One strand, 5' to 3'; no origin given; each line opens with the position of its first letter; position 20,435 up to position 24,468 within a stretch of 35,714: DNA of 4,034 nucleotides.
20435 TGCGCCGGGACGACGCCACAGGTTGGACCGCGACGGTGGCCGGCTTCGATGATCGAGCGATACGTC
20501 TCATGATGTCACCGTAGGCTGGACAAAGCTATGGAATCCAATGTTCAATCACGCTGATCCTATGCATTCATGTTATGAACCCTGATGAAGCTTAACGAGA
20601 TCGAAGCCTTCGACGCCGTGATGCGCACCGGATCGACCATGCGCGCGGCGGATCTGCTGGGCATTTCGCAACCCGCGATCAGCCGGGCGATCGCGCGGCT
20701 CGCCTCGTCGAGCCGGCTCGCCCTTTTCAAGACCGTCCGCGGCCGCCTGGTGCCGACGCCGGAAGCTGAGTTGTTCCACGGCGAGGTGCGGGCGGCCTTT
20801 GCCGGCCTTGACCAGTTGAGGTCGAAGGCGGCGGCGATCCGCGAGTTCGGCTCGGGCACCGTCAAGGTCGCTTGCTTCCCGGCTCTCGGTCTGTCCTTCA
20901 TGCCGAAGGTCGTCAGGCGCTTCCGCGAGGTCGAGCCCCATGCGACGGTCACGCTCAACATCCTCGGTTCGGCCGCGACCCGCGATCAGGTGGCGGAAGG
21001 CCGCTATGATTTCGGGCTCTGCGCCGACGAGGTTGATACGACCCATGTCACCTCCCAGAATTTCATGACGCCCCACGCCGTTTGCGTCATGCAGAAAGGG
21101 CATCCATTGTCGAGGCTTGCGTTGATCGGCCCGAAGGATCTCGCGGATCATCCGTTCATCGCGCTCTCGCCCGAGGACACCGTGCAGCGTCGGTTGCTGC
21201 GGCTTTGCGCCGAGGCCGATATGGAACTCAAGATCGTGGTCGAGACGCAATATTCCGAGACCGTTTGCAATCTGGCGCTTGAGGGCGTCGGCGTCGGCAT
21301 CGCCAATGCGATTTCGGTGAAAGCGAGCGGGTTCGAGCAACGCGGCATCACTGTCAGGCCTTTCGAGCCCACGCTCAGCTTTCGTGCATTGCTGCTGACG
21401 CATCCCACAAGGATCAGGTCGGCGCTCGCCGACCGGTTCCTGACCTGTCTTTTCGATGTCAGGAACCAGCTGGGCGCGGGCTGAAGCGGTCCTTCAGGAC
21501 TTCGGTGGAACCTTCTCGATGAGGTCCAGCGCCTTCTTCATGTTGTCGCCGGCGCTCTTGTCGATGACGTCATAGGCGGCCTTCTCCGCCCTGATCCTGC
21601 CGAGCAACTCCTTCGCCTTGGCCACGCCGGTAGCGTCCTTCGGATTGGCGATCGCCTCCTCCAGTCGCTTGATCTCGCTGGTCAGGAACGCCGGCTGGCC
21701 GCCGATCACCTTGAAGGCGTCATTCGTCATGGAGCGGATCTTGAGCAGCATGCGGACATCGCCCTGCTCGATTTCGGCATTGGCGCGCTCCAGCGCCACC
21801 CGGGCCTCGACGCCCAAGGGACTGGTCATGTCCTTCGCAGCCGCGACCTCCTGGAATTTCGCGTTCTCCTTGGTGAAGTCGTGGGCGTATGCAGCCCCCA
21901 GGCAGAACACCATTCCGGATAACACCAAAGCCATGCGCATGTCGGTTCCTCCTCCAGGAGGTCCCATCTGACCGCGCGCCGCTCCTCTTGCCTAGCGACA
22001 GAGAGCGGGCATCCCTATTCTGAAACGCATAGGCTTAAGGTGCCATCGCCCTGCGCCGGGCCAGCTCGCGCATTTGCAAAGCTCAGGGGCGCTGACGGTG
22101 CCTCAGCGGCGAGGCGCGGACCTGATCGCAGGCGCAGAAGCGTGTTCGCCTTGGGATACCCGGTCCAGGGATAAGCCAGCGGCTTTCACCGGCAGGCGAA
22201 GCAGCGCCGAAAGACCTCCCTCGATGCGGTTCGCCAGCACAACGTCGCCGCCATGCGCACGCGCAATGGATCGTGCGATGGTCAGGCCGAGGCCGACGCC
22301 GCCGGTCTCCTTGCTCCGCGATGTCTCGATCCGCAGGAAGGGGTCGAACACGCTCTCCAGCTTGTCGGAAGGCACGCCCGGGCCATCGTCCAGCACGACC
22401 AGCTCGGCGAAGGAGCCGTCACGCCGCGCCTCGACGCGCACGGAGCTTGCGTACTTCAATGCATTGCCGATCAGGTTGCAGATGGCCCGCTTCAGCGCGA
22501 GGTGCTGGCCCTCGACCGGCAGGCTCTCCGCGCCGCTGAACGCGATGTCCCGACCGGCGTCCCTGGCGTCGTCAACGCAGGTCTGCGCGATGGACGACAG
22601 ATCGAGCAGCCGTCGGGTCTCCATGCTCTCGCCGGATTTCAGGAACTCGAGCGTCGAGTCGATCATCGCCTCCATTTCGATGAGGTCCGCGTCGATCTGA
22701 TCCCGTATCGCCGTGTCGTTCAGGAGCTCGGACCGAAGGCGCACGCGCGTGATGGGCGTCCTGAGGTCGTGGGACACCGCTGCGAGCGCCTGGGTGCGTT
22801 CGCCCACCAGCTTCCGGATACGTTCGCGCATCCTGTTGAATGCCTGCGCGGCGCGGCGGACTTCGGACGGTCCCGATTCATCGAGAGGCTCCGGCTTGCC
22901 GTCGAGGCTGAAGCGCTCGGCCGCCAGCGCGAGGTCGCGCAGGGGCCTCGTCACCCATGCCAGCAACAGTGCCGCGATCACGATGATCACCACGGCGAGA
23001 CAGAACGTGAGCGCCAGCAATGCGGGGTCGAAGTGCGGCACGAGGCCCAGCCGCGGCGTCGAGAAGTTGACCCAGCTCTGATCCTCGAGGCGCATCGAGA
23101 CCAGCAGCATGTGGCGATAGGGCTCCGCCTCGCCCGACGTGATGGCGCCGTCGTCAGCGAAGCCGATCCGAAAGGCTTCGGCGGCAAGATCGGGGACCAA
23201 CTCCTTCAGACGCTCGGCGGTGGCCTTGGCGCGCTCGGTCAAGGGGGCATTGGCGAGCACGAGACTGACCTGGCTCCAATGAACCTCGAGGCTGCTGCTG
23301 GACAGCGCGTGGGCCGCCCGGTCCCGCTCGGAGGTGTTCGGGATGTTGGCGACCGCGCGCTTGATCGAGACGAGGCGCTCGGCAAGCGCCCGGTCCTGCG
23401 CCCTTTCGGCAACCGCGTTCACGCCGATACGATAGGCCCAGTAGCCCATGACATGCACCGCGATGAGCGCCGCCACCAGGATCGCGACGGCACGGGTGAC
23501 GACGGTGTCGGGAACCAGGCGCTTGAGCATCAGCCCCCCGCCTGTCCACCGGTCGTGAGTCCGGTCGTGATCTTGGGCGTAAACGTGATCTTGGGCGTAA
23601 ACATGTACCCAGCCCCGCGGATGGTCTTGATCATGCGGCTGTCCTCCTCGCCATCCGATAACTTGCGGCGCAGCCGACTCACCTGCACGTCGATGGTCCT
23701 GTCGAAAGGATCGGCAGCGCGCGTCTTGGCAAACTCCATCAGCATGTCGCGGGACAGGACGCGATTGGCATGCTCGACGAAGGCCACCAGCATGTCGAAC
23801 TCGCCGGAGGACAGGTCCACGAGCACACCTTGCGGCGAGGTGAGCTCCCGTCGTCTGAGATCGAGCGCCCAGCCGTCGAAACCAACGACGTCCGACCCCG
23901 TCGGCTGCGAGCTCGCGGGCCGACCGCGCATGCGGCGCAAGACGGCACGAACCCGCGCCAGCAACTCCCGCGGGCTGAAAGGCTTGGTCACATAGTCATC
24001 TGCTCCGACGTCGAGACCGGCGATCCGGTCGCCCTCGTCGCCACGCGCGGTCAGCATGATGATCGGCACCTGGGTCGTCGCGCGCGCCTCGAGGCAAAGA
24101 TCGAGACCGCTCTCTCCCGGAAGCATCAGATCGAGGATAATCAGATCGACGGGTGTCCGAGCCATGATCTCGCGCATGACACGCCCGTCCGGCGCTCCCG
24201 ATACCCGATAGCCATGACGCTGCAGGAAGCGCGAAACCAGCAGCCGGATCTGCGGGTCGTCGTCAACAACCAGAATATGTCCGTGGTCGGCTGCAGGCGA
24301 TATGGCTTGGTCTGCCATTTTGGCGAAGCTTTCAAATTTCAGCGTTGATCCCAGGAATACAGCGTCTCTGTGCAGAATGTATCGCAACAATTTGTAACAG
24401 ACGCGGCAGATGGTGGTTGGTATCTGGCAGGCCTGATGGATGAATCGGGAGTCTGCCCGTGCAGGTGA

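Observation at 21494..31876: nrs-like metal-efflux locus: a two-component pair divergent from adaptor-RND-small periplasmic protein-DUF305-His-tailed MFS, with no outer-membrane factor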

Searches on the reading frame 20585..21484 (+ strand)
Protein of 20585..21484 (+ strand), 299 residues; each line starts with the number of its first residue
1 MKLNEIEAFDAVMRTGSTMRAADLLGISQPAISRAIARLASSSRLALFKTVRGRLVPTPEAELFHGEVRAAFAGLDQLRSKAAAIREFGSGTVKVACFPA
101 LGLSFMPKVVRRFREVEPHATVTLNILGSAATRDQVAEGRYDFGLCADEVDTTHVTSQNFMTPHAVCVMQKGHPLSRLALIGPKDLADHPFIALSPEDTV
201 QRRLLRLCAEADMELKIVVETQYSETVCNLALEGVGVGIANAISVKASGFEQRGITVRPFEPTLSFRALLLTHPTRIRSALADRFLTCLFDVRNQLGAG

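Call 18: search_protein_families(library=pfam, proteins=[window:20585-21484:+], max_evalue=0.01)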
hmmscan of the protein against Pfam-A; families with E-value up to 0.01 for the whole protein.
window:20585-21484:+ (299 aa): 2 families
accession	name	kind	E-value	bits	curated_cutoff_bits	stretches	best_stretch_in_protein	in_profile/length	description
PF03466.25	LysR_substrate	-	1.8e-38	132.5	28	1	90-289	5-204/209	LysR substrate binding domain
PF00126.33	HTH_1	-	1.7e-15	57.1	26.6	1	3-62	1-60/60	Bacterial regulatory helix-turn-helix protein, lysR family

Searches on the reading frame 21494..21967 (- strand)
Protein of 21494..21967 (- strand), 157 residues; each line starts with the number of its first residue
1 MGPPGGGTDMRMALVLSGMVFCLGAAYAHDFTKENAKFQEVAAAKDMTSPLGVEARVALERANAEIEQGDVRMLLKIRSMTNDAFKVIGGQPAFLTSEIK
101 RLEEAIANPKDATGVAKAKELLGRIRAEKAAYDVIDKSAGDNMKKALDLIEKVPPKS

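Call 4: search_protein_families(library=pfam, proteins=[window:21494-21967:-], max_evalue=0.01)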
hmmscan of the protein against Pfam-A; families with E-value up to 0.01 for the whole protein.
window:21494-21967:- (157 aa): 0 families

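Call 5: search_protein_families(library=ncbifam, proteins=[window:21494-21967:-], max_evalue=0.01)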
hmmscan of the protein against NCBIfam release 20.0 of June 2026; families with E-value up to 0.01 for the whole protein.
window:21494-21967:- (157 aa): 0 families

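Call 92: search_solved_structures(query=window:21494-21940:-, max_evalue=1)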
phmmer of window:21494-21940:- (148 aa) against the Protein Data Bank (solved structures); distinct sequences matched with E-value up to 1: 1.
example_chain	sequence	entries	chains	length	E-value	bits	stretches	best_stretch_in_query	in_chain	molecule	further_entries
9hig_n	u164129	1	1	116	0.27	14.7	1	54-133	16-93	Large ribosomal subunit protein uL18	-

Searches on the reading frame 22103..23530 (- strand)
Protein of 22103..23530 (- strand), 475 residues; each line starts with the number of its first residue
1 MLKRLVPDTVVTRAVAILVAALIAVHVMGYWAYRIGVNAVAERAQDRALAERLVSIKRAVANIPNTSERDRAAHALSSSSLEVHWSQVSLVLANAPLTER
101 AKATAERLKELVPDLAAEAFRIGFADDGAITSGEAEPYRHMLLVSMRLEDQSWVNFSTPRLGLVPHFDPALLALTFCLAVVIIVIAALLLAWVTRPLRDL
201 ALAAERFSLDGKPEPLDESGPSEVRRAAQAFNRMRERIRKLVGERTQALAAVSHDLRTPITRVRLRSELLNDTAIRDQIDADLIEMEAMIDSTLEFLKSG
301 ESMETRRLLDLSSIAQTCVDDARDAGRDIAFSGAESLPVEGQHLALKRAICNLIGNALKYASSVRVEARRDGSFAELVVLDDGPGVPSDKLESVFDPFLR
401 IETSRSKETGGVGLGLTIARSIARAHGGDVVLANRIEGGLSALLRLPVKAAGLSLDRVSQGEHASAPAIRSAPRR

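Call 4: search_protein_families(library=pfam, proteins=[window:22103-23530:-], max_evalue=0.01)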
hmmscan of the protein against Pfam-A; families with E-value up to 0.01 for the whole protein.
window:22103-23530:- (475 aa): 5 families
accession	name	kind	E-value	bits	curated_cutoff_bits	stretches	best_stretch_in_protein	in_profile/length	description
PF02518.31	HATPase_c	-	5.9e-21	75.4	26.4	1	343-449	3-110/111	Histidine kinase-, DNA gyrase B-, and HSP90-like ATPase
PF00672.30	HAMP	-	1.3e-10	41.8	25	1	189-239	2-52/53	HAMP domain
PF00512.31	HisKA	-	2.7e-09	37.4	26.9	1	245-299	2-63/66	His Kinase A (phospho-acceptor) domain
PF13589.12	HATPase_c_3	-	7.7e-05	23.2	25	1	346-419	3-80/137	Histidine kinase-, DNA gyrase B-, and HSP90-like ATPase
PF13581.12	HATPase_c_2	-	0.009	16.5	27.4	0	343-416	33-104/127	Histidine kinase-like ATPase domain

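Call 5: search_protein_families(library=ncbifam, proteins=[window:22103-23530:-], max_evalue=0.01)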
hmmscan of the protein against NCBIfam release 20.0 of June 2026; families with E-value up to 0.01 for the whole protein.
window:22103-23530:- (475 aa): 76 families (the best 25 are shown)
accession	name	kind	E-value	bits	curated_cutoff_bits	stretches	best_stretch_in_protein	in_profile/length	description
NF007004.0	PRK09467.1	equivalog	5e-65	220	415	1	171-449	158-437/440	two-component system sensor histidine kinase EnvZ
NF007007.0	PRK09470.1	equivalog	6.6e-46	157.2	486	1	175-449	170-460/463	envelope stress sensor histidine kinase CpxA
NF007898.0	PRK10604.1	equivalog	1.5e-44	152.9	478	1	183-450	147-425/433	two-component system sensor histidine kinase RstB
TIGR01386.1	cztS_silS_copS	subfamily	5.3e-40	137.8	292.55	1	16-431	9-442/457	heavy metal sensor histidine kinase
NF045900.1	HisKinCpxALeg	equivalog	1.7e-36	125.9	800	1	170-448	152-451/451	two-component system sensor histidine kinase CpxA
NF008312.0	PRK11100.1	equivalog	2.9e-32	112.1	356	1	171-449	184-475/477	two-component system sensor histidine kinase CreC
NF012163.2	BaeS_SmeS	equivalog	6.4e-30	104.5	500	1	174-447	168-457/457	sensor histidine kinase efflux regulator BaeS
NF040691.1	MtrAB_MtrB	equivalog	7.8e-30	104.4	450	1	171-450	190-494/507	MtrAB system histidine kinase MtrB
NF033092.0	HK_WalK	equivalog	1.6e-29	103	725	1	243-447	370-593/594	cell wall metabolism sensor histidine kinase WalK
NF046044.1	PnpS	equivalog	2.5e-28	99.2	400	1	238-447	163-390/390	two-component system histidine kinase PnpS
TIGR02966.1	phoR_proteo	equivalog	1.4e-27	96.6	334.2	1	237-434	106-321/333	phosphate regulon sensor histidine kinase PhoR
NF008025.0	PRK10755.1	equivalog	1.5e-26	93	314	1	178-448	76-356/362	two-component system sensor histidine kinase PmrB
NF007345.0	PRK09835.1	subfamily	1.9e-25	89.3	423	1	170-436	186-469/482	Cu(+)/Ag(+) sensor histidine kinase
NF007837.0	PRK10549.1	equivalog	1.8e-24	86.3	603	1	173-450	171-460/466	envelope stress sensor histidine kinase BaeS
NF012226.0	AdeS_HK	equivalog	2.2e-24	86.3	500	2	346-436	250-342/353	two-component sensor histidine kinase AdeS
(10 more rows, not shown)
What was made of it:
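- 22103..23530 (-): Sensor histidine kinase with two TM segments, a periplasmic domain, HAMP, HisKA and HATPase domains. Pfam and NCBIfam (calls 4, 5).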

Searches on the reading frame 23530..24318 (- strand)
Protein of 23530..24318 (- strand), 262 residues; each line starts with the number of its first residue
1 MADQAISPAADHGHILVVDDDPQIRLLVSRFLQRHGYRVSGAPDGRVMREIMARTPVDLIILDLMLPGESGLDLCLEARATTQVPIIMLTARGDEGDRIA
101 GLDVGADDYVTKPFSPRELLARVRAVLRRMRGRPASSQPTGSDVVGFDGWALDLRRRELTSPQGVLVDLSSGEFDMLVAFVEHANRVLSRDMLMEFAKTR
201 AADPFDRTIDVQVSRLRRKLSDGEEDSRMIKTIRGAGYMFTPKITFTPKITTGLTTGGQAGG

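Call 4: search_protein_families(library=pfam, proteins=[window:23530-24318:-], max_evalue=0.01)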
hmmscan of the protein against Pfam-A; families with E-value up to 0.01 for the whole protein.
window:23530-24318:- (262 aa): 2 families
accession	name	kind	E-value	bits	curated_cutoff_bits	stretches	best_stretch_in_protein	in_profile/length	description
PF00072.30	Response_reg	-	7.4e-30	103.8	30.2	1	15-124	1-111/111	Response regulator receiver domain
PF00486.34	Trans_reg_C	-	9.8e-22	77.3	26.2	1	167-240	4-77/77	Transcriptional regulatory protein, C terminal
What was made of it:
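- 23530..24318 (-): OmpR/PhoB-family response regulator. It overlaps the kinase gene by 1 nt. Response_reg + Trans_reg_C (call 4).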

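Call 5: search_protein_families(library=ncbifam, proteins=[window:23530-24318:-], max_evalue=0.01)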
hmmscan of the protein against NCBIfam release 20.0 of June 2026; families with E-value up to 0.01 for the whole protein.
window:23530-24318:- (262 aa): 102 families (the best 25 are shown)
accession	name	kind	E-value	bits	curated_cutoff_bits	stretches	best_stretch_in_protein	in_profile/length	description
NF007005.1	PRK09468.1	equivalog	2.2e-75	253.2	331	1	13-243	4-234/237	osmolarity response regulator transcription factor OmpR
NF008034.0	PRK10766.1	equivalog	7.4e-63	212.1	275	1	14-244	4-230/231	two-component system response regulator TorR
TIGR02154.1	PhoB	equivalog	5.1e-60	202.6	296.2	1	14-240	4-225/226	phosphate regulon transcriptional regulator PhoB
NF010430.0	PRK13856.1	equivalog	1.2e-58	198.7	344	1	14-243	3-230/241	two-component response regulator VirG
NF045944.1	ResRegRpaBCyano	equivalog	1.6e-57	194.5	330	1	16-240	1-227/229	response regulator transcription factor RpaB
NF008378.0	PRK11173.1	equivalog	3e-55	187.2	334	1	13-244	4-236/238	two-component system response regulator ArcA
NF008296.0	PRK11083.1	equivalog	1.4e-53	181.6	273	1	13-241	4-226/228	two-component system response regulator CreB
NF040689.1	MtrAB_MtrA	equivalog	1.3e-52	178.3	300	1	15-239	1-217/219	MtrAB system response regulator MtrA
NF008199.0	PRK10955.1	equivalog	1e-50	172.9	341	1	14-240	3-228/232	envelope stress response regulator transcription factor CpxR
NF007982.1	PRK10710.1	equivalog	2.7e-50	171.1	380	1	11-241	6-228/235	envelope stress response regulator BaeR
NF041733.1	resp_reg_CseB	equivalog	7.1e-50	169.5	350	1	14-240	2-226/228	two-component system response regulator CseB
NF053854.1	RespRegPhoBBctds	equivalog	9.4e-48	162.5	270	1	15-240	1-224/225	two-component system response regulator PhoB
NF033117.2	vanR_ACDEGLN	exception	6.8e-47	159.9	350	1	15-239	1-224/226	VanR-ABDEGLN family response regulator transcription factor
NF040534.1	resp_reg_YycF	equivalog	8.4e-47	159.4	340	1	14-240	2-227/231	response regulator YycF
NF007977.0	PRK10701.1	equivalog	1.2e-46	159.2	330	1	14-243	3-236/241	two-component system response regulator RstA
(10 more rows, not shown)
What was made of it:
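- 23530..24318 (-): RppA (148.7 against 250) and the heavy-metal regulator model (141.8 against 279) fall below their cut-offs (call 5).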
